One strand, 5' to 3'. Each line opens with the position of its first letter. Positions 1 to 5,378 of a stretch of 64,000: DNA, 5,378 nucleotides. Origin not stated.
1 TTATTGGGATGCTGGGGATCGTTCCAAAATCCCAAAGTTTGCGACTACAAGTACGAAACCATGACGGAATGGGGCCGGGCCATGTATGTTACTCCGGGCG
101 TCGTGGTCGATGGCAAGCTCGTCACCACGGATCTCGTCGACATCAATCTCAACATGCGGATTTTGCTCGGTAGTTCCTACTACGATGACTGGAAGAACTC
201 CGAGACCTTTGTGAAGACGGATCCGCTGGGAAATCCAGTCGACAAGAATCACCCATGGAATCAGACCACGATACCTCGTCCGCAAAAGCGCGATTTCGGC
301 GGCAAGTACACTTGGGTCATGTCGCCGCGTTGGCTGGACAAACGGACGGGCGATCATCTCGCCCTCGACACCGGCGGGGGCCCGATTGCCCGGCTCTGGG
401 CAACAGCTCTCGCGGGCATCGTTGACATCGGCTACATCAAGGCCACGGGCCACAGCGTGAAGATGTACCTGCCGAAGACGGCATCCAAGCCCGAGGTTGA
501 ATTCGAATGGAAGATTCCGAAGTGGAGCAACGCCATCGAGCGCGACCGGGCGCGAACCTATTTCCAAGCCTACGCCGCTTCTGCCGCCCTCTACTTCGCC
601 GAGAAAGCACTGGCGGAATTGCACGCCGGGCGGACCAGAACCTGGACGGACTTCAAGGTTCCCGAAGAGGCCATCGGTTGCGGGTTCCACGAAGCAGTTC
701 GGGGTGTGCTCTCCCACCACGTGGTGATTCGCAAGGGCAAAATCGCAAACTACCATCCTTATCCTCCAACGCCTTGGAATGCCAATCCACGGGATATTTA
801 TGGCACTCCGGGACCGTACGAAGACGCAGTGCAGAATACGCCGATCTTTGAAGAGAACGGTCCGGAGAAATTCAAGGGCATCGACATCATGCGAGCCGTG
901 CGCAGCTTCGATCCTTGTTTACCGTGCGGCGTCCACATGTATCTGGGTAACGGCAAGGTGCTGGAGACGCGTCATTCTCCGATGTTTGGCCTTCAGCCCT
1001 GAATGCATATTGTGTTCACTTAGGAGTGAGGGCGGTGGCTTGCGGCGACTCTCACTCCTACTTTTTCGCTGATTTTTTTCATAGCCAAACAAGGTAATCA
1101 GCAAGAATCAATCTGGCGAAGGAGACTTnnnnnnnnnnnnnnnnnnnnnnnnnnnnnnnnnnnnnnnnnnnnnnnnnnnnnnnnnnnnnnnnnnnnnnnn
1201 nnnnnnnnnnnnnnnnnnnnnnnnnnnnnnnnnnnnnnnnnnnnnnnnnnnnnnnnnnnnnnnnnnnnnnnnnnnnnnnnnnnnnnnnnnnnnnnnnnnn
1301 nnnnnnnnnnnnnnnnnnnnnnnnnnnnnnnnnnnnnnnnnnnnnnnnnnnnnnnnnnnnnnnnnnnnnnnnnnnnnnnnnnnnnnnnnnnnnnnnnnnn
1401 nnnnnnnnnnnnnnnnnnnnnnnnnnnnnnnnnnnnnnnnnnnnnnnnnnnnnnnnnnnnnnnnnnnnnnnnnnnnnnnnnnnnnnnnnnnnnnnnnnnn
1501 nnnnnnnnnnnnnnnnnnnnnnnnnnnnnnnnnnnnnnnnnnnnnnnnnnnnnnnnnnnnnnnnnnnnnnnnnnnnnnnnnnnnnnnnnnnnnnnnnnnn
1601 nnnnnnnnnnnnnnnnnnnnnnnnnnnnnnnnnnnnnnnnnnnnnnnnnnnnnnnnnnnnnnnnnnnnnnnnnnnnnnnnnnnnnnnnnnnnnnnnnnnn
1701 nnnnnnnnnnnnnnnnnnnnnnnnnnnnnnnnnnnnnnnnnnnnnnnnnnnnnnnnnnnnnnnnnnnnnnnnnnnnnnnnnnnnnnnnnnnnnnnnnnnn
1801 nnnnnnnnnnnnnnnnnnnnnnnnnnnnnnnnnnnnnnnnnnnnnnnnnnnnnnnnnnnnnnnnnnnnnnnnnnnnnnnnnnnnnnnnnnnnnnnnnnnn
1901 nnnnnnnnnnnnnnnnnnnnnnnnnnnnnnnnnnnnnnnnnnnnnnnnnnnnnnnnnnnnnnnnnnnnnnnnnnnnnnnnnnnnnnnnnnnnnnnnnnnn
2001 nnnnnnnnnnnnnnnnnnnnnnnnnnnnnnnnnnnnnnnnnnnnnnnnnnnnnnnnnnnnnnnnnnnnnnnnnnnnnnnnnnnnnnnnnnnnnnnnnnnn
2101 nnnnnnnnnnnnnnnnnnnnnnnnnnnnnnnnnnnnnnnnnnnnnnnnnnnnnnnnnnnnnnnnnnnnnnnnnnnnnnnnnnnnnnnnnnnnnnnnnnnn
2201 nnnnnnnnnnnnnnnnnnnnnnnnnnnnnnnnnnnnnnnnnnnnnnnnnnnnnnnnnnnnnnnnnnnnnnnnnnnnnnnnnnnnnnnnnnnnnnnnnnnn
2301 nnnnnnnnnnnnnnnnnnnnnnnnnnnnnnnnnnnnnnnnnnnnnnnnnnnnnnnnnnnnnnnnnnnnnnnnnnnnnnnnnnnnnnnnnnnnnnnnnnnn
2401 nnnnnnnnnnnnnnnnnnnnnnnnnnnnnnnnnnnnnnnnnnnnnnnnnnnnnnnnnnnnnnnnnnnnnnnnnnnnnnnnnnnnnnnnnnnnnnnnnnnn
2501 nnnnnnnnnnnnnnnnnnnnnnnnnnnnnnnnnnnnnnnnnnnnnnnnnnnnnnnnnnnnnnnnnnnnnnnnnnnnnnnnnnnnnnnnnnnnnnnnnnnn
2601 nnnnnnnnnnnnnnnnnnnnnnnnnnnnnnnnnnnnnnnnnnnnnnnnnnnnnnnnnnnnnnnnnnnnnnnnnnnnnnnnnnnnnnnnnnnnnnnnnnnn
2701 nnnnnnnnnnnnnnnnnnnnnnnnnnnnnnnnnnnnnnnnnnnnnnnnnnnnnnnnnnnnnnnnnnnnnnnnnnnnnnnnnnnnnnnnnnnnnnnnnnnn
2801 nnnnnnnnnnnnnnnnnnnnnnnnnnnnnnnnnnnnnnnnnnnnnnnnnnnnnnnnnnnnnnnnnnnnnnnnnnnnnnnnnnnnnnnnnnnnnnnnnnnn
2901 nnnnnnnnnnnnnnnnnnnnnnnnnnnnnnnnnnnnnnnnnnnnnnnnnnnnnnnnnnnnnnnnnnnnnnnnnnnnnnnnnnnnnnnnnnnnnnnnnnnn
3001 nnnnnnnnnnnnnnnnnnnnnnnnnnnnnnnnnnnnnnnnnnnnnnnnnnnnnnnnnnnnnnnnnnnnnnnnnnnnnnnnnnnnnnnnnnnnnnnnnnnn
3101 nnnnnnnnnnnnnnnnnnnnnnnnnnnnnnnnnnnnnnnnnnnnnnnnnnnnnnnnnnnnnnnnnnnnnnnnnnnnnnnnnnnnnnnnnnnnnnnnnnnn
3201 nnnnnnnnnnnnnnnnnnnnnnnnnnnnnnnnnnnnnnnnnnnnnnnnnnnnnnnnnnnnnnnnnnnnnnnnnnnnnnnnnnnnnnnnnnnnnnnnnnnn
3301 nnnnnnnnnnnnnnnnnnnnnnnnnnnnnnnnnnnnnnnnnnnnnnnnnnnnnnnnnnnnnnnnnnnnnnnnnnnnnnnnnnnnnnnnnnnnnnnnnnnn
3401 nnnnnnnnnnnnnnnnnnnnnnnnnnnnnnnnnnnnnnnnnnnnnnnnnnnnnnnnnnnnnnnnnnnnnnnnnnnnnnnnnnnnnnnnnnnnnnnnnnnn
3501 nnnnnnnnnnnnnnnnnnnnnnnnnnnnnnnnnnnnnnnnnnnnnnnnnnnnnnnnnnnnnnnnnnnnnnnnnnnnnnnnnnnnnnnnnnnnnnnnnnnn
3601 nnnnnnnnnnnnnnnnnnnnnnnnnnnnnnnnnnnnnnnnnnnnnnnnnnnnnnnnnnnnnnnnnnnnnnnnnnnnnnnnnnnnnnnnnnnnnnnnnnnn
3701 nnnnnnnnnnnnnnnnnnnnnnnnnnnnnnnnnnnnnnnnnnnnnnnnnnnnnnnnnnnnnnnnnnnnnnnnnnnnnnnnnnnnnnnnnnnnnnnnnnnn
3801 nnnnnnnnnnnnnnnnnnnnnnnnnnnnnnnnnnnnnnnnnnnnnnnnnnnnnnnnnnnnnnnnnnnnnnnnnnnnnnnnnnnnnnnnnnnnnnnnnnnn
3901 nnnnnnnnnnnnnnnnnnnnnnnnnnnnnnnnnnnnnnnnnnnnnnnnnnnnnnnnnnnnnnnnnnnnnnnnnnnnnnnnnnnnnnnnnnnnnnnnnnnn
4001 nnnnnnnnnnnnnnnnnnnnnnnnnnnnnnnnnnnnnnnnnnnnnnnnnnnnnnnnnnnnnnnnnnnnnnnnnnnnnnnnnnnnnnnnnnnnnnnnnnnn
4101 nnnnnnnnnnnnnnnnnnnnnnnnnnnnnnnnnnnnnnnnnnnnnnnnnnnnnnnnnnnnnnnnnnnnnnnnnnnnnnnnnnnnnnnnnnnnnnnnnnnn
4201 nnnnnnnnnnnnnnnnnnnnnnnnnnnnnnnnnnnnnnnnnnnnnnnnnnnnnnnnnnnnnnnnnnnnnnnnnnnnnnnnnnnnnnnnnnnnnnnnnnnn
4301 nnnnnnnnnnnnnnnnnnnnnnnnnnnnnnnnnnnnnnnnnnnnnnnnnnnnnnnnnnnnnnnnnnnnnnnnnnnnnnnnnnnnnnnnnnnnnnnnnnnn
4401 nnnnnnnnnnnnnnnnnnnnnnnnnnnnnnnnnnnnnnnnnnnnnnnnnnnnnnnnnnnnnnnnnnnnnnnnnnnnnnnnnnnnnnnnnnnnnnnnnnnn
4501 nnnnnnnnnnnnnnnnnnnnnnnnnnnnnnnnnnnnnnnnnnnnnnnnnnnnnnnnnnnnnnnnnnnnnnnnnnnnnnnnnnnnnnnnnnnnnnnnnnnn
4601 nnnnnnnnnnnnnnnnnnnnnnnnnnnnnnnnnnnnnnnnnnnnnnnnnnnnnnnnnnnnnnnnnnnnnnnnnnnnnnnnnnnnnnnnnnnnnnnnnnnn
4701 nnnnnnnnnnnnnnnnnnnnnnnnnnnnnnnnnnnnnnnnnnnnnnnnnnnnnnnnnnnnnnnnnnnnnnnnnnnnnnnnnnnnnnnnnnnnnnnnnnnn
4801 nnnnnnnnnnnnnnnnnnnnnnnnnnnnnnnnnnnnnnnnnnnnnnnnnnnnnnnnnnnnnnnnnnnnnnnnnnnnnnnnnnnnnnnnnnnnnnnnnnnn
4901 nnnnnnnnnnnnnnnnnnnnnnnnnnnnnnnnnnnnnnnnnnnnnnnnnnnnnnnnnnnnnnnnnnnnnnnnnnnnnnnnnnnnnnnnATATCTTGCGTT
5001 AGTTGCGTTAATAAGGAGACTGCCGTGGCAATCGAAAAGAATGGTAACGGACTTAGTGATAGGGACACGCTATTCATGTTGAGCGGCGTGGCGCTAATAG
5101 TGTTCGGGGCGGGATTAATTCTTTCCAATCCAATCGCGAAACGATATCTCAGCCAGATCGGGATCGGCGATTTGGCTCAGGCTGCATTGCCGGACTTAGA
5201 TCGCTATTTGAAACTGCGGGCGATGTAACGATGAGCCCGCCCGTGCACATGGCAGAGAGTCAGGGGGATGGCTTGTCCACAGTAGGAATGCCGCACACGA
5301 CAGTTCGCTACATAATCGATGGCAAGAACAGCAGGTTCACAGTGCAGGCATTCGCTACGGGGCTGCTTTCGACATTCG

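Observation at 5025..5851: Small membrane protein plus YceI-like lipid/quinone-binding protein embedded between the hydrogenase protease and hypC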

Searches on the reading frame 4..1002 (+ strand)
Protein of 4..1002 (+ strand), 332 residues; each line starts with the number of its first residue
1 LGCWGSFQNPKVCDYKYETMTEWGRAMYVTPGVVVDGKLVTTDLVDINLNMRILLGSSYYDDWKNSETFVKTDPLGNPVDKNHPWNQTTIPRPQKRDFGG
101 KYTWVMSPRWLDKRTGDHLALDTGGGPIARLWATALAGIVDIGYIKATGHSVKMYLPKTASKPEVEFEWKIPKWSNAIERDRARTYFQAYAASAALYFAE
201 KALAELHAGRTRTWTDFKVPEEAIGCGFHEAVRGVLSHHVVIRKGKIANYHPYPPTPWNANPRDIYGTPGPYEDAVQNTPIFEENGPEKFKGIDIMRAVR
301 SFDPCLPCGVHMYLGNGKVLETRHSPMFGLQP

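Call 4: search_protein_families(library=ncbifam, proteins=[window:4-1002:+], max_evalue=0.01)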
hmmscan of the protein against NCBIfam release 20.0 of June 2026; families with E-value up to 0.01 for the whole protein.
window:4-1002:+ (332 aa): 7 families
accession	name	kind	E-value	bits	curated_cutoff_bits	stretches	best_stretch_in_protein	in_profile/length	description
NF033181.1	NiFeSe_hydrog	equivalog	6.5e-32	111.1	600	1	80-313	309-497/507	nickel-dependent hydrogenase large subunit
NF007778.0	PRK10467.1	equivalog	4e-27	94.7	969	1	82-316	342-557/567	hydrogenase 2 large subunit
NF045518.1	H2_NiFeSe_large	exception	2.2e-23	82.8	780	1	192-312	367-481/485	NiFeSe hydrogenase large subunit HysA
NF007550.0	PRK10170.1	equivalog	6.5e-22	77.7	1101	1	72-317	370-588/597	Ni/Fe-hydrogenase large subunit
NF040828.1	sulfhyd_ShyA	equivalog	1.3e-06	27.5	700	1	220-312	327-412/415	NAD(P)-dependent hydrogenase/sulfhydrogenase 2 subunit alpha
TIGR03295.1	frhA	equivalog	2.9e-05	23.2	392.5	1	191-260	295-364/412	coenzyme F420 hydrogenase subunit alpha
NF040832.1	sulfhyd_HydA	equivalog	0.0012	18.1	880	1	196-312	313-423/426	NADPH-dependent hydrogenase/sulfhydrogenase 1 subunit alpha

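Call 26: find_related_loci(query=window:4-999:+, collection=genome_contigs, flank=10000)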
Query window:4-999:+ (332 aa) in genome_contigs; peptide patterns used: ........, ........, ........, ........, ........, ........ (x = any residue, [..] = any of these).
600 stretches matched a pattern (row limit reached: there are more); 595 encode a relative of the query (tblastn E <= 1e-3); the best 80 are kept; 80 distinct loci.
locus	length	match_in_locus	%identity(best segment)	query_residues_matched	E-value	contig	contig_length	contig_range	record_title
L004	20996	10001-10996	98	1-332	0e+0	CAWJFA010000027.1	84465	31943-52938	MAG: uncultured Acidobacteriota bacterium isolate MFD09222.bin.1.65 genome assembly, contig: contig_52777, whole genome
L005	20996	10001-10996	95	1-332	0e+0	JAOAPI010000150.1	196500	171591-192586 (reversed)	MAG: Candidatus Sulfotelmatobacter sp. isolate RYN_10 scaffold_2232491, whole genome shotgun sequence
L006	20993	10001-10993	93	1-331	0e+0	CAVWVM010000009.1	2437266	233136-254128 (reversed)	MAG: uncultured Acidobacteriaceae bacterium isolate MFD09671.bin.1.136 genome assembly, contig: contig_8657, whole genom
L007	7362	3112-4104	93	1-331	0e+0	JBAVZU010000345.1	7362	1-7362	MAG: Candidatus Sulfotelmatobacter sp. isolate MFD04613_ilm_asm_bin21 k127_362798, whole genome shotgun sequence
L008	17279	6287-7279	94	1-331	0e+0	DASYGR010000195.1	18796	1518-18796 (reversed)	MAG TPA_asm: Terriglobales bacterium isolate SMAG_U4219 k141_1491643, whole genome shotgun sequence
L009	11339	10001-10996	92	1-332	0e+0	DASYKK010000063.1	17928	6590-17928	MAG TPA_asm: Candidatus Angelobacter sp. isolate SMAG_U4320 k141_512892, whole genome shotgun sequence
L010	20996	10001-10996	92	1-332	0e+0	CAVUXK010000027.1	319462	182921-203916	MAG: uncultured Acidobacteriota bacterium isolate MFD06526.bin.2.99 genome assembly, contig: contig_9476, whole genome s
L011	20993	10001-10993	92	1-331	0e+0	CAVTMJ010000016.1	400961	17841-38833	MAG: uncultured Acidobacteriota bacterium isolate MFD06085.bin.1.89 genome assembly, contig: contig_5707, whole genome s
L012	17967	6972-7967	92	1-332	0e+0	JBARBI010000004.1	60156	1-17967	MAG: Candidatus Sulfotelmatobacter sp. isolate MFD05764_ilm_asm_bin279 k127_436274, whole genome shotgun sequence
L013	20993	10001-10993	92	1-331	0e+0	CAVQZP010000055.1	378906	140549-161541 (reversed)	MAG: uncultured Acidobacteriota bacterium isolate MFD10071.bin.1.136 genome assembly, contig: contig_87688, whole genome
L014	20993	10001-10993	92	1-331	0e+0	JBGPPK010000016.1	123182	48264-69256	MAG: Terriglobia bacterium isolate OBJ2_061818_050_16 k141_1541501_length_123182_cov_36.0172, whole genome shotgun seque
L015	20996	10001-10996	92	1-332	0e+0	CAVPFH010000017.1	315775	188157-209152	MAG: uncultured Acidobacteriota bacterium isolate MFD10071.bin.2.26 genome assembly, contig: contig_40103, whole genome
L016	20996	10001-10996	92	1-332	0e+0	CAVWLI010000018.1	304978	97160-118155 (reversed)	MAG: uncultured Acidobacteriota bacterium isolate MFD09286.bin.2.109 genome assembly, contig: contig_25301, whole genome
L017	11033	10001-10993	92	1-331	0e+0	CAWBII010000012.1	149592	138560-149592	MAG: uncultured Chitinophagaceae bacterium isolate MFD05841.bin.3.261 genome assembly, contig: contig_28283, whole genom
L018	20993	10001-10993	92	1-331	0e+0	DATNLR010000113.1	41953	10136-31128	MAG TPA_asm: Candidatus Binatus sp. isolate SMAG_U11457 k141_371211, whole genome shotgun sequence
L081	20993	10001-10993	89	1-331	0e+0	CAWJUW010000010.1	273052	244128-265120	MAG: uncultured Acidobacteriaceae bacterium isolate MFD09671.bin.2.111 genome assembly, contig: contig_30650, whole geno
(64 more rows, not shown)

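Call 89: search_protein_families(library=pfam, proteins=[L081:6231-7403:+], max_evalue=0.01)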
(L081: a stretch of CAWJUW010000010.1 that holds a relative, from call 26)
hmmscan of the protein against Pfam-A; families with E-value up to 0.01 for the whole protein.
L081:6231-7403:+ (391 aa): 1 family
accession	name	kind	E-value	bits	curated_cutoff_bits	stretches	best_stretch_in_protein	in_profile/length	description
PF03824.22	NicO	-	1.9e-102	342.9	27.7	1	79-366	2-285/287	High-affinity nickel-transport protein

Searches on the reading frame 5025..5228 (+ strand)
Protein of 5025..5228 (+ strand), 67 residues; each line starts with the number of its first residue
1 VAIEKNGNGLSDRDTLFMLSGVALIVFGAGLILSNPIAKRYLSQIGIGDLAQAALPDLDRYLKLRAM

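Call 3: search_protein_families(library=pfam, proteins=[window:5025-5228:+], max_evalue=0.01)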
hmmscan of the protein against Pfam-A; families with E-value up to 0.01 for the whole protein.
window:5025-5228:+ (67 aa): 1 family
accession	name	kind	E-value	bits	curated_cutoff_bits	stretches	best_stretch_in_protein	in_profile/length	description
PF21833.1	DUF6893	-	2.9e-05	24.4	24.6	1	54-67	19-32/32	Family of unknown function (DUF6893)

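Call 4: search_protein_families(library=ncbifam, proteins=[window:5025-5228:+], max_evalue=0.01)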
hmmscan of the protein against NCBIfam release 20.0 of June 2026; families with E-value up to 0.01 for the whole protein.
window:5025-5228:+ (67 aa): 0 families

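Call 6: find_homologous_proteins(query=window:5025-5228:+, max_evalue=0.01)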
Query window:5025-5228:+ (67 aa): 1472 proteins with E <= 0.01 among 1474 candidates; the best 120 are listed.
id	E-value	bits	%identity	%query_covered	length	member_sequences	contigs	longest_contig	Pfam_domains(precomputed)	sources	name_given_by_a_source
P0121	1.8e-34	133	100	100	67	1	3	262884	PF21833.2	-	-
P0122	5.0e-34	132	99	100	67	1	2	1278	PF21833.2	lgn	-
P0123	9.8e-34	131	99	100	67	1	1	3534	PF21833.2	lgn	-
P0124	2.3e-33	130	97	100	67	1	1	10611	PF21833.2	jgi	jgi:hypothetical protein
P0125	4.3e-33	129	94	100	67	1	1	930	PF21833.2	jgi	jgi:hypothetical protein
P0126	1.0e-32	128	93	100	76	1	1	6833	-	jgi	jgi:hypothetical protein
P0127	1.3e-32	128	93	100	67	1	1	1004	-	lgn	-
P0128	3.1e-32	126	91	100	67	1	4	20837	-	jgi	jgi:hypothetical protein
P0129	4.6e-32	126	92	99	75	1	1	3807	-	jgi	jgi:hypothetical protein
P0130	6.5e-32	125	91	100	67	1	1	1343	-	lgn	-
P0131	1.6e-31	124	92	97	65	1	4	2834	PF21833.2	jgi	-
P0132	2.2e-31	124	91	97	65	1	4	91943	PF21833.2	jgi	jgi:hypothetical protein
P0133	2.4e-31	124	90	100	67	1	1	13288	-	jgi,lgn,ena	jgi:hypothetical protein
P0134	2.9e-31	123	92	97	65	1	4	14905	-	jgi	jgi:hypothetical protein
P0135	3.3e-31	123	91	97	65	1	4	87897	PF21833.2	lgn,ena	-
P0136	3.9e-31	123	91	97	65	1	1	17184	PF21833.2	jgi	jgi:hypothetical protein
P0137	5.9e-31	122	91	97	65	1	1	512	PF21833.2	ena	-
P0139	7.5e-31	122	88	100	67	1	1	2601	PF21833.2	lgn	-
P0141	4.1e-30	120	90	100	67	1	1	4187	PF21833.2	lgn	-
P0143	5.2e-30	119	85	100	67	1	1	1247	PF21833.2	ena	-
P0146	1.2e-29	118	86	97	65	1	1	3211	PF21833.2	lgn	-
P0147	1.6e-29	118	84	100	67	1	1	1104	PF21833.2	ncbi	-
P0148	1.8e-29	118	86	97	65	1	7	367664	PF21833.2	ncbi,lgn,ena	ncbi:MAG: hypothetical protein WBC78_10720 [Candidatus Sulfotelmatobacter sp.]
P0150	3.4e-29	117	84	100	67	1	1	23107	PF21833.2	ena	-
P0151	4.4e-29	116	90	100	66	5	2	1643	PF21833.2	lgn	-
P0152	4.5e-29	116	82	100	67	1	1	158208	PF21833.2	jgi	jgi:hypothetical protein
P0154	5.0e-29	116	84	100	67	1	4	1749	PF21833.2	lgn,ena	-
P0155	5.1e-29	116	84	100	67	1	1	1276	PF21833.2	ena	-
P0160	6.4e-29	116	84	100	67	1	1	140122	PF21833.2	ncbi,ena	-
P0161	6.7e-29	116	86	96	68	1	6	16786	PF21833.2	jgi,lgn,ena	-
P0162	7.1e-29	116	82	100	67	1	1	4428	PF21833.2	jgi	jgi:hypothetical protein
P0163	9.2e-29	115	82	100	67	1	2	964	PF21833.2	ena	-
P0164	1.2e-28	115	82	100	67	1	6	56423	PF21833.2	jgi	jgi:hypothetical protein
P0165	1.3e-28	115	82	100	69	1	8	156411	PF21833.2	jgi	jgi:hypothetical protein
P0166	1.3e-28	115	82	100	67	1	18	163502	PF21833.2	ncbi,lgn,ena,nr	ncbi:MAG TPA: hypothetical protein VK706_14150 [Candidatus Sulfotelmatobacter sp.]|nr:hypothetical p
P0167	1.4e-28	115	82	100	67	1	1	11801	PF21833.2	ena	-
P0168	1.5e-28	115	84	96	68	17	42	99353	PF21833.2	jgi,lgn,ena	jgi:hypothetical protein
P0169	1.5e-28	115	82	100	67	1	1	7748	PF21833.2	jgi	jgi:hypothetical protein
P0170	1.7e-28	115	81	100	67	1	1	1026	PF21833.2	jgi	jgi:hypothetical protein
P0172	2.0e-28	114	81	100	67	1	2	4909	PF21833.2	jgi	jgi:hypothetical protein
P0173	2.5e-28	114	84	100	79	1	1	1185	PF21833.2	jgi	jgi:hypothetical protein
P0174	2.5e-28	114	82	100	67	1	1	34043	PF21833.2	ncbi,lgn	ncbi:MAG: hypothetical protein WAM13_08960 [Candidatus Sulfotelmatobacter sp.]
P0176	3.0e-28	114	81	100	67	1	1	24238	PF21833.2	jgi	-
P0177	3.0e-28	114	81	100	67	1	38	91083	PF21833.2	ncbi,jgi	ncbi:MAG: hypothetical protein WBE31_01790, partial [Candidatus Sulfotelmatobacter sp.]|jgi:hypothet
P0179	3.2e-28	114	85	100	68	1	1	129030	PF21833.2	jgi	jgi:hypothetical protein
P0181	3.7e-28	114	82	100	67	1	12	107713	PF21833.2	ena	-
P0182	3.8e-28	113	81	100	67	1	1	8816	PF21833.2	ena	-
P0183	3.9e-28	113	83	97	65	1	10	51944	PF21833.2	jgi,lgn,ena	jgi:hypothetical protein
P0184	3.9e-28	113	83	97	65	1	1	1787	PF21833.2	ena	-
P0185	4.1e-28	113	81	100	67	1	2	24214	PF21833.2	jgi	jgi:hypothetical protein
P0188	5.4e-28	113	82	97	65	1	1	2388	PF21833.2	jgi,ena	-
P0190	5.5e-28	113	89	96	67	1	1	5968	PF21833.2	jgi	jgi:hypothetical protein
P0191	5.9e-28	113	85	97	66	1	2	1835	PF21833.2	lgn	-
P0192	5.9e-28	113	82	97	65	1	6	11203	PF21833.2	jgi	jgi:hypothetical protein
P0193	6.0e-28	113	82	97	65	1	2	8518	PF21833.2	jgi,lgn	jgi:hypothetical protein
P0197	6.7e-28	113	89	96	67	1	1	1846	PF21833.2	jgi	jgi:hypothetical protein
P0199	8.4e-28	112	82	97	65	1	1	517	PF21833.2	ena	-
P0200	8.7e-28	112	79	100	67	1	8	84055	PF21833.2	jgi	jgi:hypothetical protein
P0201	8.7e-28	112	89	96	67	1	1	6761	PF21833.2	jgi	jgi:hypothetical protein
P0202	8.7e-28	112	81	100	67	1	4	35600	PF21833.2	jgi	-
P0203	8.7e-28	112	89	96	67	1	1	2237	PF21833.2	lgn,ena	-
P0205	8.9e-28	112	85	100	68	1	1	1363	PF21833.2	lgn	-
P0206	1.1e-27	112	84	100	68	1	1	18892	PF21833.2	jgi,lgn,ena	-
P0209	1.1e-27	112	82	97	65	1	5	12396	PF21833.2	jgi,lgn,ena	jgi:hypothetical protein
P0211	1.2e-27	112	84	100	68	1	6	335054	PF21833.2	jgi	jgi:hypothetical protein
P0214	1.3e-27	112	88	96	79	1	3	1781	PF21833.2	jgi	jgi:hypothetical protein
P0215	1.5e-27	112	83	97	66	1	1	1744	PF21833.2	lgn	-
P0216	1.5e-27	112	82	97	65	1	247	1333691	PF21833.2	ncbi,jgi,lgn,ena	ncbi:MAG: hypothetical protein WA254_13215 [Candidatus Sulfotelmatobacter sp.]|jgi:hypothetical prot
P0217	1.6e-27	112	82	97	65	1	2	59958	PF21833.2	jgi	jgi:hypothetical protein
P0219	1.6e-27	112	79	100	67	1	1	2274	PF21833.2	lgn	-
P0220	1.7e-27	111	84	100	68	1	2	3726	PF21833.2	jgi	jgi:hypothetical protein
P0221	1.7e-27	111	81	100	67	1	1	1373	PF21833.2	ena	-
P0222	1.8e-27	111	88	96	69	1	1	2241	PF21833.2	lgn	-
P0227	2.6e-27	111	82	100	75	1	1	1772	PF21833.2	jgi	jgi:hypothetical protein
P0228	2.9e-27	111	82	97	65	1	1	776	PF21833.2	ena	-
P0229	3.1e-27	111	84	94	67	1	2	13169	PF21833.2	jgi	jgi:hypothetical protein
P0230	3.4e-27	111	80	100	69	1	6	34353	PF21833.2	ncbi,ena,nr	ncbi:MAG TPA: hypothetical protein VMQ17_26375 [Candidatus Sulfotelmatobacter sp.]|nr:hypothetical p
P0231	3.8e-27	110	79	100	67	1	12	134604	PF21833.2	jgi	jgi:hypothetical protein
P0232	4.0e-27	110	89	94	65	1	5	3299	PF21833.2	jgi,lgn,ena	-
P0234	4.4e-27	110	78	100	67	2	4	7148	PF21833.2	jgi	jgi:hypothetical protein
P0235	4.4e-27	110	80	97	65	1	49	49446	PF21833.2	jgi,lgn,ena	jgi:hypothetical protein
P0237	4.6e-27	110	79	100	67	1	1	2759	PF21833.2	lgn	-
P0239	4.7e-27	110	82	100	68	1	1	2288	PF21833.2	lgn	-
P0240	4.8e-27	110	82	100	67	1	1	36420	PF21833.2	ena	-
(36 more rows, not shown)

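Call 14: search_protein_families(library=pfam, alignment_id=A1, max_evalue=0.1)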
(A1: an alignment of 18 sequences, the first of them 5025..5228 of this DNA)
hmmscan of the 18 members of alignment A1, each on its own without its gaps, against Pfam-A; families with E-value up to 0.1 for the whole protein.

A. member 1, window:5025-5228:+ (67 aa): 1 family
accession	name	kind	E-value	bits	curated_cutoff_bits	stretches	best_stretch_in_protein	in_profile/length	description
PF21833.1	DUF6893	-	2.9e-05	24.4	24.6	1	54-67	19-32/32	Family of unknown function (DUF6893)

B. families by the number of members that match (of 18 scanned): 2 families
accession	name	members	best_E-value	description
PF21833.1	DUF6893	18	1.6e-05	Family of unknown function (DUF6893)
PF24282.1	DUF7470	1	0.023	Family of unknown function (DUF7470)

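Call 77: predict_structure(alignment_id=A1)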
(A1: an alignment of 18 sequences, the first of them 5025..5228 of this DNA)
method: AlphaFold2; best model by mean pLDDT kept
length: 67 residues; sequences in the alignment: 18
mean_pLDDT: 64.5   pTM: 0.34
mean pLDDT of the five models: 64.5, 63.2, 61.2, 60.1, 59.8
residues with pLDDT >= 90: 0; 70-90: 18; 50-70: 44; < 50: 5
segments of 3 or more residues with pLDDT < 50: 4-7
pLDDT, mean of each block of 10 residues (from residue 1): 50 74 83 67 58 58 60
secondary structure, 60 per line:
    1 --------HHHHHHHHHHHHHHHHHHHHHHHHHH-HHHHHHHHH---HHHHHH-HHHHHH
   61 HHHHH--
elements in order: H9-34 H36-44 H48-53 H55-65
